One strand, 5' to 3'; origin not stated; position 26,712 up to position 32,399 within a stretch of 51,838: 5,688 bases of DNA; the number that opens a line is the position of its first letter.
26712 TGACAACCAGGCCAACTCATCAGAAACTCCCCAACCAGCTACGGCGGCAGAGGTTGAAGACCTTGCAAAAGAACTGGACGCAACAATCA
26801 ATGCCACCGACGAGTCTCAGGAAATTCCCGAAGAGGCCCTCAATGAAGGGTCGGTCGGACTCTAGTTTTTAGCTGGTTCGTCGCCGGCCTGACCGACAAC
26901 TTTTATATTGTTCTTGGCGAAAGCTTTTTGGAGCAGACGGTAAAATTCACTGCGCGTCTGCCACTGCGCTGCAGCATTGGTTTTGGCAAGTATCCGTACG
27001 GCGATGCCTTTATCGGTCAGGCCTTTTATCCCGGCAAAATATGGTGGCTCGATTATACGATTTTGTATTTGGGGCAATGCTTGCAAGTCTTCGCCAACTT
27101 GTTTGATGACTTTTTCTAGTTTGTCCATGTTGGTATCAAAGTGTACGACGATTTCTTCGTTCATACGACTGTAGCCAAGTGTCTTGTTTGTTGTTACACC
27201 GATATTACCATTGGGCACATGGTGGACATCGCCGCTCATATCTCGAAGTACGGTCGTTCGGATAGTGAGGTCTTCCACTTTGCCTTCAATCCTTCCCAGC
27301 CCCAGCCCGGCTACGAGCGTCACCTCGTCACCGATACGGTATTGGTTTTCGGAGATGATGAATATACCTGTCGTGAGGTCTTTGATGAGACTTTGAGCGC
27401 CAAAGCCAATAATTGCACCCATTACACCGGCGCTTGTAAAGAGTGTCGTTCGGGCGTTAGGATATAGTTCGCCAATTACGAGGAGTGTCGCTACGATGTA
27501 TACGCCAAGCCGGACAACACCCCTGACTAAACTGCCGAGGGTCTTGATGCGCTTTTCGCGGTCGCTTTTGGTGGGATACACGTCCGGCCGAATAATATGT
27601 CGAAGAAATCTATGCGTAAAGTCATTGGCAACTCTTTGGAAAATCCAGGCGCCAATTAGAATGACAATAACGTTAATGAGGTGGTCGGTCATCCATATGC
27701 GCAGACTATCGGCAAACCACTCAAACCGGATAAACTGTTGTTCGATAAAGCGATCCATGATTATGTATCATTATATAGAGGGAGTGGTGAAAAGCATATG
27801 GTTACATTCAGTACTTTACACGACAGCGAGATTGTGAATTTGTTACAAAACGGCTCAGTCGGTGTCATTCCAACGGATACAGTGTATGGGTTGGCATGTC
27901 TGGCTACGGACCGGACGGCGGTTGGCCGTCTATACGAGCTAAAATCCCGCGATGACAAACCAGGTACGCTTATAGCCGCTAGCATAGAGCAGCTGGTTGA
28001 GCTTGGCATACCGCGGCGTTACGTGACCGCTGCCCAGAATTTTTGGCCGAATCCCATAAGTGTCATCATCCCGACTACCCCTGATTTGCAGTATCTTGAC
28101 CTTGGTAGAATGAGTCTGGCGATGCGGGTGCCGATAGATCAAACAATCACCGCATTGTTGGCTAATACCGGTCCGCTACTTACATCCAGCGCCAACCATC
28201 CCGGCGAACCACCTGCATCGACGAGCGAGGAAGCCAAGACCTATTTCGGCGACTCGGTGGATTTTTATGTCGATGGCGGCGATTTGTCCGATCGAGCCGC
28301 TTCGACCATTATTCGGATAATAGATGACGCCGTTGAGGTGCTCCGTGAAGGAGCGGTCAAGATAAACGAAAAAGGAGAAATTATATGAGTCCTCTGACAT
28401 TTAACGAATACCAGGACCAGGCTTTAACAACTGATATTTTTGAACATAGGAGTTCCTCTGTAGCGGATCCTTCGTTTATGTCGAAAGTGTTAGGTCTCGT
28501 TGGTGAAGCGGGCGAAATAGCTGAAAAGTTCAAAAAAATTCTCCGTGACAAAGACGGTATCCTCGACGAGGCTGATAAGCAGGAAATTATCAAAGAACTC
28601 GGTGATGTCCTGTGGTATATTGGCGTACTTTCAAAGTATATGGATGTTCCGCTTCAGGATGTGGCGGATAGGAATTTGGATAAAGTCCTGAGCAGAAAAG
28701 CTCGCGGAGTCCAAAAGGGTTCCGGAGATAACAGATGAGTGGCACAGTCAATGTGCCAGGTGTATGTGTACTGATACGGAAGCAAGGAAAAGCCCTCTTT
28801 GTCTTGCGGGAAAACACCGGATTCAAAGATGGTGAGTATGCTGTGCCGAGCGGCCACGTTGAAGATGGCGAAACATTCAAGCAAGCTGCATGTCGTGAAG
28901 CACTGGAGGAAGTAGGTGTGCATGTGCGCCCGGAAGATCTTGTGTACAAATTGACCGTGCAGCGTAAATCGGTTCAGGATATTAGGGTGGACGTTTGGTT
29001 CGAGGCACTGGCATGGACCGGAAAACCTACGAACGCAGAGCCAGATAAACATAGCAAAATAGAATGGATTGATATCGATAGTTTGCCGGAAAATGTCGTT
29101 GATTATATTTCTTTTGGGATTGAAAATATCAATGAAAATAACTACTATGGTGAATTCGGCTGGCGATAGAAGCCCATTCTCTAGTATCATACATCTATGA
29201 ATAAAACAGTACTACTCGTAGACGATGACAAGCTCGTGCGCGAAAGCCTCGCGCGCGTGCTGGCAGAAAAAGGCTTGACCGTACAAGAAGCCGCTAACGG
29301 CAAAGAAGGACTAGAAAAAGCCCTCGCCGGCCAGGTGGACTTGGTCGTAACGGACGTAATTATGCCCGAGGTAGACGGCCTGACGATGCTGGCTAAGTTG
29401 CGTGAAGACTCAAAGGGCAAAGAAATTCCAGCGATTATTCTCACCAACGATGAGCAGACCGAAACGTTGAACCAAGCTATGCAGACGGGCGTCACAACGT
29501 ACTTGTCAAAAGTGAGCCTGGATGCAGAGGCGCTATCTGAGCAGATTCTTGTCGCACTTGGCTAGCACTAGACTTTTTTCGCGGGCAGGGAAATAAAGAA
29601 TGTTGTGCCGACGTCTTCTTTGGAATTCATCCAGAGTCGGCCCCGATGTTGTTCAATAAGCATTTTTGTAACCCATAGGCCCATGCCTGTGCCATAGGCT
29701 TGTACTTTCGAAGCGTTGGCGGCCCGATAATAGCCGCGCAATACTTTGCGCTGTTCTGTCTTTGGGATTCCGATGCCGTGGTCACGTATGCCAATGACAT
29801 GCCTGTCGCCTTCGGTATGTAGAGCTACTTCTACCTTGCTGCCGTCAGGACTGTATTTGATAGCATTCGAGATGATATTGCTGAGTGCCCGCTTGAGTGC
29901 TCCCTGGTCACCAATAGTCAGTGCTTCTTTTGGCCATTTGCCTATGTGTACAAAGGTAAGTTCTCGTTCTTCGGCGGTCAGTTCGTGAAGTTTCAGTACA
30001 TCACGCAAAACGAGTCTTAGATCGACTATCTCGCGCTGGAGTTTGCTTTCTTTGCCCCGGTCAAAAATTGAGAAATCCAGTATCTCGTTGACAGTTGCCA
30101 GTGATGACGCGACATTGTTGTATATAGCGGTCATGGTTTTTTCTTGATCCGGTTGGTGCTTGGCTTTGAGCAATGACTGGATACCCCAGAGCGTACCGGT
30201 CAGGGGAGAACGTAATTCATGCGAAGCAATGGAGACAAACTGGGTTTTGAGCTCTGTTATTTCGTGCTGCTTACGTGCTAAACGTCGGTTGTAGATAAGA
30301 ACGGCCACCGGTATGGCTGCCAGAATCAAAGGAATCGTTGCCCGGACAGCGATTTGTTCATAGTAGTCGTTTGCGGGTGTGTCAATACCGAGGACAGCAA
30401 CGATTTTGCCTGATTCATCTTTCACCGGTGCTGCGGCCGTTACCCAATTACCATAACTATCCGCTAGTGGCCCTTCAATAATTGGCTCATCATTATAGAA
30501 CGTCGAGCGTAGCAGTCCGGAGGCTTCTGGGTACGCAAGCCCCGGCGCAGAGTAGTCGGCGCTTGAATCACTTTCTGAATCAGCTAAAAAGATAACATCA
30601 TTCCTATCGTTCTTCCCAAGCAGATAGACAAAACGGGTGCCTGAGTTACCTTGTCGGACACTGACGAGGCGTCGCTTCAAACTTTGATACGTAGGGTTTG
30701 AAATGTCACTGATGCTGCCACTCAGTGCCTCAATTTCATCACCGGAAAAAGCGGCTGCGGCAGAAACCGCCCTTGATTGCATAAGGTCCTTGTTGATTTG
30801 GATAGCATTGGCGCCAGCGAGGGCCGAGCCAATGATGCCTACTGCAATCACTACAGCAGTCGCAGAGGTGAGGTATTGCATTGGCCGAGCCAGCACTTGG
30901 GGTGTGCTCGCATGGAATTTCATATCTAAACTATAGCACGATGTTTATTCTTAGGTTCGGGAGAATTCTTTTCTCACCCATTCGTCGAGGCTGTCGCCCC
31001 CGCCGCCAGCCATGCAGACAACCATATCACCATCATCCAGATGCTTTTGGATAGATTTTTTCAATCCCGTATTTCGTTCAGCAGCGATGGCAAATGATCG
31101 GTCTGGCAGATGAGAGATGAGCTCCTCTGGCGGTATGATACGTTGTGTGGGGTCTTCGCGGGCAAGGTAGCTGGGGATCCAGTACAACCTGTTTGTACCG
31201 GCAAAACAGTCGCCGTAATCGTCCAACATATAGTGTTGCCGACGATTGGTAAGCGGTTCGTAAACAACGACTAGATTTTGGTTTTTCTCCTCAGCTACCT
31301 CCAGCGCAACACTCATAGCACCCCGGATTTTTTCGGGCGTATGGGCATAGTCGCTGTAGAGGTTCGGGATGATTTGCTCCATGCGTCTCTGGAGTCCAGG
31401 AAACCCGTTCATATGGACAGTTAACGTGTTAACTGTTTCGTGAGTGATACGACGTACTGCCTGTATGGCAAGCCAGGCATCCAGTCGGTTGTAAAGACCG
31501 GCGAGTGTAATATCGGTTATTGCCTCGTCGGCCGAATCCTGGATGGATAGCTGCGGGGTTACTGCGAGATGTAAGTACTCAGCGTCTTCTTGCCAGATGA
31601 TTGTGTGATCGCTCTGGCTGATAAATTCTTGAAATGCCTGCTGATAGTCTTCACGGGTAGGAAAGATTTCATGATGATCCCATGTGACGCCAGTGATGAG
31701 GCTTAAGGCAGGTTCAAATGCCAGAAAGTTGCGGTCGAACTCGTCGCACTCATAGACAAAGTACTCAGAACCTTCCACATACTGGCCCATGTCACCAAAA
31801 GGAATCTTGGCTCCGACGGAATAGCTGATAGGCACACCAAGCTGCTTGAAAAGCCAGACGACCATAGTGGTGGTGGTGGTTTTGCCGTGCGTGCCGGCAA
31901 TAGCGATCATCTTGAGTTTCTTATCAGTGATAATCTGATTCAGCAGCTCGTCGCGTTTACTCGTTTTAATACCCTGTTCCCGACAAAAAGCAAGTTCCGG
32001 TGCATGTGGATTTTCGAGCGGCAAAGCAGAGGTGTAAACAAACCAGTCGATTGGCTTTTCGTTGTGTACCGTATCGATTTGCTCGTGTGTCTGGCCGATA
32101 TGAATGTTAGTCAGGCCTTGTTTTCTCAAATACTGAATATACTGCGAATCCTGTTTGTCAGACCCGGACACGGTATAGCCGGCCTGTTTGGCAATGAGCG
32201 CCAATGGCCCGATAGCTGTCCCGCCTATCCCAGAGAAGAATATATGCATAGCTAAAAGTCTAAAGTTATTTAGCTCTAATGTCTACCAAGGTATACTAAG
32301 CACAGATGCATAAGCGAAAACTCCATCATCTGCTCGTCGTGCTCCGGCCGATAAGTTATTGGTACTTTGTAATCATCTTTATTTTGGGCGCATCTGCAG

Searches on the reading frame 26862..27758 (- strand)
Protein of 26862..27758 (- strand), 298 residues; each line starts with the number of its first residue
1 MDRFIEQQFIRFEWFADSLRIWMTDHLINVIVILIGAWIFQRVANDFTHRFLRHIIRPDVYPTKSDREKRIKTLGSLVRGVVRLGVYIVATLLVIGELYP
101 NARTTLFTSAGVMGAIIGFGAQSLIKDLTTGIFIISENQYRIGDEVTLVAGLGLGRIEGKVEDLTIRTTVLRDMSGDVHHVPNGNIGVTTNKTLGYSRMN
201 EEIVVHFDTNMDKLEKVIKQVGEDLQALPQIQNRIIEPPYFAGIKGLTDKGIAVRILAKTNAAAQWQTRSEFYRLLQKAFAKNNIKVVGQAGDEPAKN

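Call 9: search_protein_families(library=pfam, proteins=[window:26862-27758:-], max_evalue=0.001)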
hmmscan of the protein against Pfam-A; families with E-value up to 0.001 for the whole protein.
window:26862-27758:- (298 aa): 3 families
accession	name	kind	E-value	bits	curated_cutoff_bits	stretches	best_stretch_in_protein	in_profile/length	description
PF21082.3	MS_channel_3rd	-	1.3e-13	51.6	21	1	203-286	5-87/88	Mechanosensitive ion channel MscS, C-terminal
PF00924.24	MS_channel_2nd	-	1.8e-13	50.8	20.2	1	124-187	2-59/68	Mechanosensitive ion channel, beta-domain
PF21088.3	MS_channel_1st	-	0.00087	19.7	23.1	1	81-122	2-42/42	Mechanosensitive ion channel, transmembrane helices 2/3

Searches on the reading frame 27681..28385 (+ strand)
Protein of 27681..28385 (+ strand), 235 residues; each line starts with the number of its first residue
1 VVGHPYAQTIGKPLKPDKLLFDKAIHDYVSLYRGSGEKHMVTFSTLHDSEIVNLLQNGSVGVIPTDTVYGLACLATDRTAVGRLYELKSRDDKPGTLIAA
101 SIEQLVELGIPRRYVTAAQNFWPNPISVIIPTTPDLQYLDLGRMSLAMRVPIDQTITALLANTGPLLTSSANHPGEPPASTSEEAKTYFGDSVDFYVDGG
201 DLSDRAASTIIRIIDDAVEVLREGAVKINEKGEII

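Call 9: search_protein_families(library=pfam, proteins=[window:27681-28385:+], max_evalue=0.001)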
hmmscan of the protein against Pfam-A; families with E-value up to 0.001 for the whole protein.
window:27681-28385:+ (235 aa): 1 family
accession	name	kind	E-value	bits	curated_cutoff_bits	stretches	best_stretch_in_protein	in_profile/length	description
PF01300.24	Sua5_yciO_yrdC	-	1.5e-41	142.3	25.1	1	54-224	2-178/178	Telomere recombination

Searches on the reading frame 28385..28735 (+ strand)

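Call 9: search_protein_families(library=pfam, proteins=[window:28385-28735:+], max_evalue=0.001)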
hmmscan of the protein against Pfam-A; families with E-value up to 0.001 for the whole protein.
window:28385-28735:+ (117 aa): 1 family
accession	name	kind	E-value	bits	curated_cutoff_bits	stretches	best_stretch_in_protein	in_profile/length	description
PF03819.22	MazG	-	1.7e-10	41.5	22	1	35-105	7-70/74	MazG nucleotide pyrophosphohydrolase domain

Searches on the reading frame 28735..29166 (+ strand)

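Call 9: search_protein_families(library=pfam, proteins=[window:28735-29166:+], max_evalue=0.001)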
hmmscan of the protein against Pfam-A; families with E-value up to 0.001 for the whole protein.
window:28735-29166:+ (144 aa): 2 families
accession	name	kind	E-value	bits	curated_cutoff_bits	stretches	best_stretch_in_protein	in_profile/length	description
PF00293.34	NUDIX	-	2.6e-18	66.8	21.1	1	8-118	4-120/134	NUDIX domain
PF14815.12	NUDIX_4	-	4.6e-06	26.8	35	1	10-117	2-98/113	NUDIX domain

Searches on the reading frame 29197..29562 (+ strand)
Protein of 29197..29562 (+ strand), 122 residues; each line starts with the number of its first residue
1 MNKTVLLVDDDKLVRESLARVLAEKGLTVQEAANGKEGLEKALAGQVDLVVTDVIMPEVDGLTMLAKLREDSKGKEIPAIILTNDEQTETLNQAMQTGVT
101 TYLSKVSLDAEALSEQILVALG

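Call 9: search_protein_families(library=pfam, proteins=[window:29197-29562:+], max_evalue=0.001)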
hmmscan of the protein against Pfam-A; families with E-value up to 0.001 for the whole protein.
window:29197-29562:+ (122 aa): 1 family
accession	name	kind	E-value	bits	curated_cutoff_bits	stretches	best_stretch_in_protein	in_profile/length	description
PF00072.30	Response_reg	-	5.5e-26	91.4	30.2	1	5-114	1-107/111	Response regulator receiver domain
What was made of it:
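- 29197..29565 (+): Stand-alone receiver (122 aa). It is the only receiver in the window and a possible but unproven phosphotransfer partner. Pfam Response_reg E 5.5e-26 (call 9).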

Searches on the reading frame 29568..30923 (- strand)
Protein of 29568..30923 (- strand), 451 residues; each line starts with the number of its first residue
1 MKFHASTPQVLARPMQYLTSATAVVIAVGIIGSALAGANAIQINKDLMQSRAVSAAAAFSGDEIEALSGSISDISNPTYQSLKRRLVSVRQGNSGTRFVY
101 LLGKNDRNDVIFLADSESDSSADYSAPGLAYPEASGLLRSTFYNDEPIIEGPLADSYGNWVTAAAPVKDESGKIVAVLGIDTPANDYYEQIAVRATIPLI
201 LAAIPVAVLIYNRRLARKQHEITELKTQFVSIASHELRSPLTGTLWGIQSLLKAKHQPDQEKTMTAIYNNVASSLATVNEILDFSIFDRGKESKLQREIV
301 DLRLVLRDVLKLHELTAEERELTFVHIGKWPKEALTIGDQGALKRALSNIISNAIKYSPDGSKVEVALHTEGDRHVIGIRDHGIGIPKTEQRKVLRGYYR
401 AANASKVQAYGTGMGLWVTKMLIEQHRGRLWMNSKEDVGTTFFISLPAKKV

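Call 9: search_protein_families(library=pfam, proteins=[window:29568-30923:-], max_evalue=0.001)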
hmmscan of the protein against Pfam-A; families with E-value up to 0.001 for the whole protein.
window:29568-30923:- (451 aa): 3 families
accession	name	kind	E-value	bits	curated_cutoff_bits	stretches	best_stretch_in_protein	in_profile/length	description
PF02518.31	HATPase_c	-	3.6e-26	92.2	26.4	1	338-449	1-110/111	Histidine kinase-, DNA gyrase B-, and HSP90-like ATPase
PF00512.31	HisKA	-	2.3e-08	34.4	26.9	1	226-288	2-64/66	His Kinase A (phospho-acceptor) domain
PF13581.12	HATPase_c_2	-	0.00035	21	27.4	1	298-425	7-111/127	Histidine kinase-like ATPase domain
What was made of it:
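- Checked: The receiver at 29197 sits tail-to-tail with a canonical HisKA/HATPase_c kinase at 29568-30923 (-) (call 9).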

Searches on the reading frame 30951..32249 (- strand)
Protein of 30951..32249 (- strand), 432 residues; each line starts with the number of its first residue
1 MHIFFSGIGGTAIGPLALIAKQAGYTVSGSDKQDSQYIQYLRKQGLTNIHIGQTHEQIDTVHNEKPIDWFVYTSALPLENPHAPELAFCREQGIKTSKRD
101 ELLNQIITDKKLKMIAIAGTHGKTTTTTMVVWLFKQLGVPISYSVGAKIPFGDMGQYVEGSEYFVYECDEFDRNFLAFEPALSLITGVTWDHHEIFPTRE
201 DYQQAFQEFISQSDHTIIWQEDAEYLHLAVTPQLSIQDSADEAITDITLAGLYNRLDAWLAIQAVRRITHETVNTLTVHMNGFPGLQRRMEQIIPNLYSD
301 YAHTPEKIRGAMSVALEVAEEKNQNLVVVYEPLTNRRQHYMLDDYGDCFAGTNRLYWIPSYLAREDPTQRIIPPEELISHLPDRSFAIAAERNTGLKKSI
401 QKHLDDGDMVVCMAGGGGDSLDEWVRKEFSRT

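Call 9: search_protein_families(library=pfam, proteins=[window:30951-32249:-], max_evalue=0.001)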
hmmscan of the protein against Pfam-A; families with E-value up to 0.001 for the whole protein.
window:30951-32249:- (432 aa): 3 families
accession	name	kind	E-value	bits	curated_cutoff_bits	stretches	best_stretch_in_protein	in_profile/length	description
PF01225.30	Mur_ligase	-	5.2e-14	52.8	21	1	2-109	1-93/95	Mur ligase family, catalytic domain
PF08245.18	Mur_ligase_M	-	6e-11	43.1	24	1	117-223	1-126/200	Mur ligase middle domain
PF02875.26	Mur_ligase_C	-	2.4e-08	35.3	28.4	1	288-414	1-125/127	Mur ligase, glutamate ligase domain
